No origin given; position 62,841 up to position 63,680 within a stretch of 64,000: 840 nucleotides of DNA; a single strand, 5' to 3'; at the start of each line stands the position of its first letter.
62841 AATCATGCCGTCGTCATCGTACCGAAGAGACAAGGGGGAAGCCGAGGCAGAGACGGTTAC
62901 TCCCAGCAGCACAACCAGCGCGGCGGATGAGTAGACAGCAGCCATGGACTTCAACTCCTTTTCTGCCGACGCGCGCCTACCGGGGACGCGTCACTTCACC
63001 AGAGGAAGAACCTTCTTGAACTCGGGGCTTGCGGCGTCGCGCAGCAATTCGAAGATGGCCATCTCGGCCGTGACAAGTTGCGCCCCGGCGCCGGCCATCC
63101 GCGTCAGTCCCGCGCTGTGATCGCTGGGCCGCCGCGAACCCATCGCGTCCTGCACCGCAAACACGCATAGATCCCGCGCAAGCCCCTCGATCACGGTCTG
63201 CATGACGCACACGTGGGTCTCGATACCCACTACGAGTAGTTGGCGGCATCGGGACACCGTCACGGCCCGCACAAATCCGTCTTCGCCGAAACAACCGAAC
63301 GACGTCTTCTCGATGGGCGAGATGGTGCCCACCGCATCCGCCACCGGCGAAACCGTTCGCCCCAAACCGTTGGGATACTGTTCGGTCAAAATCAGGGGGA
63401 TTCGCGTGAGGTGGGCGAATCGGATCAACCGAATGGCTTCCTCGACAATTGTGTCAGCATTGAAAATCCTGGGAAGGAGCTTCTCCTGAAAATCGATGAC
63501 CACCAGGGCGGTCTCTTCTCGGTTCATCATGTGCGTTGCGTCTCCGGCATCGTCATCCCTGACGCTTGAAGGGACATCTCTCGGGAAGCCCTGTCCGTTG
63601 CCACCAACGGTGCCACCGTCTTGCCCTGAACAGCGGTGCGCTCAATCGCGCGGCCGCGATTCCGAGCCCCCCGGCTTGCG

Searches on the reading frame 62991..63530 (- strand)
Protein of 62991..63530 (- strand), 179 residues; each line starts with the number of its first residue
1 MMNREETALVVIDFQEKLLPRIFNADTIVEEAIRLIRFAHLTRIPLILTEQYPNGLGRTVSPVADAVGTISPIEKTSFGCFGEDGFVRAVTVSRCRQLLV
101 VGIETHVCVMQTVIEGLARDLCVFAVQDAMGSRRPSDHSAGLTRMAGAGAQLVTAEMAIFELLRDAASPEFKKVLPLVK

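Call 57: search_protein_families(library=pfam, proteins=[window:62991-63530:-], max_evalue=0.001)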
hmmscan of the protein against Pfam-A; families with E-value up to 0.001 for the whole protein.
window:62991-63530:- (179 aa): 1 family
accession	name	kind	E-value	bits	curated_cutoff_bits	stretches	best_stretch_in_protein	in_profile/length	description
PF00857.26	Isochorismatase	-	7.1e-29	101.6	27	1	7-156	1-174/175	Isochorismatase domain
